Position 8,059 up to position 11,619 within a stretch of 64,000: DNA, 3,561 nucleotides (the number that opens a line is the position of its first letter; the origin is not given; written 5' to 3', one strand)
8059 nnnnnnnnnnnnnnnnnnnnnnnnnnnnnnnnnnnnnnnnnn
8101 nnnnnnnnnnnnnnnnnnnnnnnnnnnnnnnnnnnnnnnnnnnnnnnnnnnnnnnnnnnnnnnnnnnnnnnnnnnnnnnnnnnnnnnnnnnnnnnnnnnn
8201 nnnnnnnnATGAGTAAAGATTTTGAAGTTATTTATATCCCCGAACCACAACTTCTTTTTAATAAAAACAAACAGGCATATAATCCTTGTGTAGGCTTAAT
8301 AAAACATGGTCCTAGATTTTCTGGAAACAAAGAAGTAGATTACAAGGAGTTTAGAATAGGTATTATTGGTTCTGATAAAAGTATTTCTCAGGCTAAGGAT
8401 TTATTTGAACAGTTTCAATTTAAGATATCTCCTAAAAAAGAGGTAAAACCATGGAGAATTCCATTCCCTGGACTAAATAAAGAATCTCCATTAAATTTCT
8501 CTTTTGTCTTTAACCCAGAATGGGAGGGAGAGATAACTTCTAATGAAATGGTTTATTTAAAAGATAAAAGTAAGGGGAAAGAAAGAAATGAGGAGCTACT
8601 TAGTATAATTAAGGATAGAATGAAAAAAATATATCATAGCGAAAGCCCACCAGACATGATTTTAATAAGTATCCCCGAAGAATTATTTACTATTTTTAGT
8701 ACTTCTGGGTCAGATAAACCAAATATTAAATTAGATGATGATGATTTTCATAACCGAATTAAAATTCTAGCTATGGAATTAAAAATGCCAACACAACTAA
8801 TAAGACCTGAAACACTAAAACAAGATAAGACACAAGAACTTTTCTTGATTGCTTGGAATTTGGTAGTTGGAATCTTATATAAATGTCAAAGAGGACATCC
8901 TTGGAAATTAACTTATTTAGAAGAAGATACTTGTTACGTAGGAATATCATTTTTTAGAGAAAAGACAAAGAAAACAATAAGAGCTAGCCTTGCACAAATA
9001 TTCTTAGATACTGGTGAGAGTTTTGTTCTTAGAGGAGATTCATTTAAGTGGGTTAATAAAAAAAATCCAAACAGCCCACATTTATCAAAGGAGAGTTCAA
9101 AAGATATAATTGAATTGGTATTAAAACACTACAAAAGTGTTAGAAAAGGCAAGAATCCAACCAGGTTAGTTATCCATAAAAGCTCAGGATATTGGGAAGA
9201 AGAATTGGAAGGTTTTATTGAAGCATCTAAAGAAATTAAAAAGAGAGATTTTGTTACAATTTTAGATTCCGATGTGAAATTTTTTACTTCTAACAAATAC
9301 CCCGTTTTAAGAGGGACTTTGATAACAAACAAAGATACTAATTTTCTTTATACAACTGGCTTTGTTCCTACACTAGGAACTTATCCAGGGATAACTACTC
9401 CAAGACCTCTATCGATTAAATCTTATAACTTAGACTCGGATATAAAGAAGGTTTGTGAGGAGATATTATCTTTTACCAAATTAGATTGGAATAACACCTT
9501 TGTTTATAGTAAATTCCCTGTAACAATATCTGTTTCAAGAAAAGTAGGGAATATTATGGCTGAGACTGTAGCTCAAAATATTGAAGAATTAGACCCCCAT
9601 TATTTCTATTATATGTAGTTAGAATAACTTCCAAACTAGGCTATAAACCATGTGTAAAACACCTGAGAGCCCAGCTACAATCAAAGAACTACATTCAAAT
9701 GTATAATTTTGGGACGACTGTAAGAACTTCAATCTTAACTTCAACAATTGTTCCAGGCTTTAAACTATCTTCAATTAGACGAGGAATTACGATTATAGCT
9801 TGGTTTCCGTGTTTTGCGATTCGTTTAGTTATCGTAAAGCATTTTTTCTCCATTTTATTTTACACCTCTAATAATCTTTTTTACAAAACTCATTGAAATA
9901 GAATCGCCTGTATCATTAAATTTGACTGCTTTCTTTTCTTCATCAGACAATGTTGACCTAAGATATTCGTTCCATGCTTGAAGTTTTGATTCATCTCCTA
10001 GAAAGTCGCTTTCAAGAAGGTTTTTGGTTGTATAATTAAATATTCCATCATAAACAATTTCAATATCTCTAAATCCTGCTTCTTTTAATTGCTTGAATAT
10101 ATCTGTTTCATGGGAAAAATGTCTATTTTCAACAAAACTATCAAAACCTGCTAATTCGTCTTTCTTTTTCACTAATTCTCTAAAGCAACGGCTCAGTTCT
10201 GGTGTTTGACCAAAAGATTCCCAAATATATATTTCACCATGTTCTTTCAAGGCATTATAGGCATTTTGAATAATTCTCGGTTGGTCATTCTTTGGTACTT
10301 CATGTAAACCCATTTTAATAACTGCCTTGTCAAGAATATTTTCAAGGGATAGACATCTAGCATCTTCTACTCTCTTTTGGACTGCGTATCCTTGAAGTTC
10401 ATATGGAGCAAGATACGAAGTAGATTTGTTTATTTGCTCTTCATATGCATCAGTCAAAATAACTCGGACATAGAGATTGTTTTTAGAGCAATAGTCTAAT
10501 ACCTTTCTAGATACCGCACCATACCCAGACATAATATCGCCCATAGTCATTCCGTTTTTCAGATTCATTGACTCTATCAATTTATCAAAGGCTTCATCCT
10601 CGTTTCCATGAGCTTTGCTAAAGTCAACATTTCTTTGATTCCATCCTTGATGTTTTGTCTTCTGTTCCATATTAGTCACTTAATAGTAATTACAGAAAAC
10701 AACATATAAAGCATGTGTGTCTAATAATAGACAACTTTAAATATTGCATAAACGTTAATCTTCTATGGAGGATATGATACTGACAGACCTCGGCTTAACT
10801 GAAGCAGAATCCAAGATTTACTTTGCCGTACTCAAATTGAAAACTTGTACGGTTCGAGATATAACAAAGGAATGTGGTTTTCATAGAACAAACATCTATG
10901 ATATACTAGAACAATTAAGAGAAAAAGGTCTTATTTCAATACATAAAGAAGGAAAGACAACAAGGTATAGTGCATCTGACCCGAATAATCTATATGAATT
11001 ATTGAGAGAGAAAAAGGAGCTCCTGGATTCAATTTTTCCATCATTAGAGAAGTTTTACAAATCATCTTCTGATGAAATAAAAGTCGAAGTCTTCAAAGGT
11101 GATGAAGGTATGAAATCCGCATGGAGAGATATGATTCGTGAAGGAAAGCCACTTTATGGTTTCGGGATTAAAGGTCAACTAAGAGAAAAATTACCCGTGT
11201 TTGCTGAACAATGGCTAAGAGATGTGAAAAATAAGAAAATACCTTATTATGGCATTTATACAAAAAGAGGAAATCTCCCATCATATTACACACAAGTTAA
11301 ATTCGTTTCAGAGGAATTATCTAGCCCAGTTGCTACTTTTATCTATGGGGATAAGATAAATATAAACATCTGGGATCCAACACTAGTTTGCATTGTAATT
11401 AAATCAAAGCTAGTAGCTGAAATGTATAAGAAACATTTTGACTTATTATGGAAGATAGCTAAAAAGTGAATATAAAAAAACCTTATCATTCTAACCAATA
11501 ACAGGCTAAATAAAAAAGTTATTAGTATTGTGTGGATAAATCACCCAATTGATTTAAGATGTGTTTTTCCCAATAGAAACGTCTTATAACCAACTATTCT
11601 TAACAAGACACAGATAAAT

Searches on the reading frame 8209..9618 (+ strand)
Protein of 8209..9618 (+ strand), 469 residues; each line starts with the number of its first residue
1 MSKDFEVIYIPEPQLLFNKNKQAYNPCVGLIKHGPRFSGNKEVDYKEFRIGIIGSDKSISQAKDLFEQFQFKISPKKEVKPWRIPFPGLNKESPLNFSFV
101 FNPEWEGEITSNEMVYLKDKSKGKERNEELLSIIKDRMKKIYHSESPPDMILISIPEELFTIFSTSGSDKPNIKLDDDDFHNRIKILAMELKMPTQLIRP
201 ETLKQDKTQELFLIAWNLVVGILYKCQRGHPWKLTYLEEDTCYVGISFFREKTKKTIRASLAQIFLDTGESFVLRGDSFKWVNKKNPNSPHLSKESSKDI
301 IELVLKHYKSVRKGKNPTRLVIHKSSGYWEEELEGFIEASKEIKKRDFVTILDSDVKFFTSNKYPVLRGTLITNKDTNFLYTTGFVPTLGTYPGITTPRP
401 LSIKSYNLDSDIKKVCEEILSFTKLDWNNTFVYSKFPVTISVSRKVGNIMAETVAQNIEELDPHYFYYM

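Call 3: search_protein_families(library=pfam, proteins=[window:8209-9618:+], max_evalue=0.01)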
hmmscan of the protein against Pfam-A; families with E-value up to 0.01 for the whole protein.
window:8209-9618:+ (469 aa): 1 family
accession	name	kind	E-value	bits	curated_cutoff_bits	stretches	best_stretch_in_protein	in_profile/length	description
PF02171.23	Piwi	-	3.2e-09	36.9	28.9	1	177-452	11-299/302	Piwi domain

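Call 4: search_protein_families(library=padloc, proteins=[window:8209-9618:+], max_evalue=0.01)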
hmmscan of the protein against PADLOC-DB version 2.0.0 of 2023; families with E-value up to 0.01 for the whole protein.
window:8209-9618:+ (469 aa): 17 families
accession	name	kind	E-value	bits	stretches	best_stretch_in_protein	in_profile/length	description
PDLC02376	pAgo_I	-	1.2e-137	457.8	1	6-469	2-455/455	Class I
PDLC02436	pAgo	-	3e-106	354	1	6-462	6-455/460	-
PDLC02392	pAgo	-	1.6e-98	327.8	1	128-469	2-346/346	-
PDLC02378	pAgo_I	-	9.6e-83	276.6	2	172-466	191-491/493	Class I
PDLC02377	pAgo_I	-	1.6e-61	206.5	1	7-453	8-443/457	Class I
PDLC02384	pAgo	-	7.3e-51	171.4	1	7-451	568-1014/1030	-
PDLC02420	Aga_SIR2-PNTD1-PNTD2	-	1.5e-41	140.6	1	8-456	549-999/1010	Class I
PDLC02428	PprPIWI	-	6.4e-19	66.2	1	174-453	395-652/666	-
PDLC02397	pAgo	-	3e-17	60.7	1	169-454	309-567/578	-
PDLC02394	pAgo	-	4.5e-10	35.9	1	175-446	825-1094/1121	-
PDLC02386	pAgo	-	4.9e-09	33.2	1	185-422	435-657/697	-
PDLC02388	pAgo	-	6.8e-07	25.9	1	174-427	438-676/716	-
PDLC02396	pAgo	-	7.9e-07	25.8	1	319-453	538-669/683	-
PDLC02385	pAgo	-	1.4e-05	22.1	1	170-337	379-528/674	-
PDLC02382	pAgo_II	-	0.00017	18.2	1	291-395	591-693/782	Class II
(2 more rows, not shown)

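Call 5: search_protein_families(library=ncbifam, proteins=[window:8209-9618:+], max_evalue=0.01)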
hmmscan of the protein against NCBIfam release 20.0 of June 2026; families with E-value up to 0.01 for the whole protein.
window:8209-9618:+ (469 aa): 1 family
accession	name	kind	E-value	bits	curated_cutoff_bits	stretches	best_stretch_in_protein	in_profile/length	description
NF052569.1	ProtArgonAgoRhdb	equivalog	0.00055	18.4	700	0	396-450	679-734/759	protein argonaute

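Call 31: find_related_loci(query=A2, collection=metagenome_contigs, flank=10000)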
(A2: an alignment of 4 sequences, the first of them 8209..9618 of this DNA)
Query A2 (469 aa) in metagenome_contigs; peptide patterns used: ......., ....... (x = any residue, [..] = any of these).
252 stretches matched a pattern; 3 encode a relative of the query (tblastn E <= 1e-3); 3 distinct loci.
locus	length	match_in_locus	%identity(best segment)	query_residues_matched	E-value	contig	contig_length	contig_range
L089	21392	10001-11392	61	4-469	0e+0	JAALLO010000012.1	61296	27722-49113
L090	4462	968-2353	61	4-469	0e+0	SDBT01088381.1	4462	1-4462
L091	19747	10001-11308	58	31-469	6e-161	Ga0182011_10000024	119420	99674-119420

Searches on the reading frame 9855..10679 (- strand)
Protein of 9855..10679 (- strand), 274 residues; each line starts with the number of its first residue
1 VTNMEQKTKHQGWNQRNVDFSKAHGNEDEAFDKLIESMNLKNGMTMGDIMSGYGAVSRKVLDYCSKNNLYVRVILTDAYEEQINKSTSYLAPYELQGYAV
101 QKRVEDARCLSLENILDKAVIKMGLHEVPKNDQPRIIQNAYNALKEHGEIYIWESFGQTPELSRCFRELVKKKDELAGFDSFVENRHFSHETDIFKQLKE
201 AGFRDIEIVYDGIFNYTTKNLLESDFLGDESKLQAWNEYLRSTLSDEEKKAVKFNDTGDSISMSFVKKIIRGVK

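Call 3: search_protein_families(library=pfam, proteins=[window:9855-10679:-], max_evalue=0.01)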
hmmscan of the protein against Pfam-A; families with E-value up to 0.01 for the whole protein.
window:9855-10679:- (274 aa): 3 families
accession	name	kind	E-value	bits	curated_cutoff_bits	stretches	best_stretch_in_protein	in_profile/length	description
PF13649.12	Methyltransf_25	-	2.7e-05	25.2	27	1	48-148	3-97/97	Methyltransferase domain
PF08241.18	Methyltransf_11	-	0.0082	17.2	21.2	0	51-152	5-95/95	Methyltransferase domain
PF13489.12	Methyltransf_23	-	0.0084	16.3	27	0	54-207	30-163/164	Methyltransferase domain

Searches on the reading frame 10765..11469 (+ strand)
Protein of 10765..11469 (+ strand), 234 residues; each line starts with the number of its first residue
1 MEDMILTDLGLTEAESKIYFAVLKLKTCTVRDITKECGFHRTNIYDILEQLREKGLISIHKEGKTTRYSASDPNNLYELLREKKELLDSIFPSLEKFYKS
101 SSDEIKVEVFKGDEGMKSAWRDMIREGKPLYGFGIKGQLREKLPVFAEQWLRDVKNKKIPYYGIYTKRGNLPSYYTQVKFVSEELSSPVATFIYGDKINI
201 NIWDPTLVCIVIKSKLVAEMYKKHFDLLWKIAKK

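Call 3: search_protein_families(library=pfam, proteins=[window:10765-11469:+], max_evalue=0.01)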
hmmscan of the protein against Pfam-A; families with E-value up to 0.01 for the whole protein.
window:10765-11469:+ (234 aa): 6 families
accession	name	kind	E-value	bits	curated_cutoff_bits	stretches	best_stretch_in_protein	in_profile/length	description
PF01978.25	TrmB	-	3.3e-17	62.5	25.6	1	6-73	1-67/68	Sugar-specific transcriptional regulator TrmB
PF03965.22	Penicillinase_R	-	4.9e-07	30.5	22.6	1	11-91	1-84/115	Penicillinase repressor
PF03551.20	PadR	-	0.00097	19.5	27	0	38-64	28-54/75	Transcriptional regulator PadR-like family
PF22194.2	F-93_WHD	-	0.0041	17.6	28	0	22-63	6-51/62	F-93, winged-helix domain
PF13551.12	HTH_29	-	0.0056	17.2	28.1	1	22-63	5-50/64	Winged helix-turn helix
PF13463.12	HTH_27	-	0.0098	16.6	22.2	0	28-72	19-66/68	Winged helix DNA-binding domain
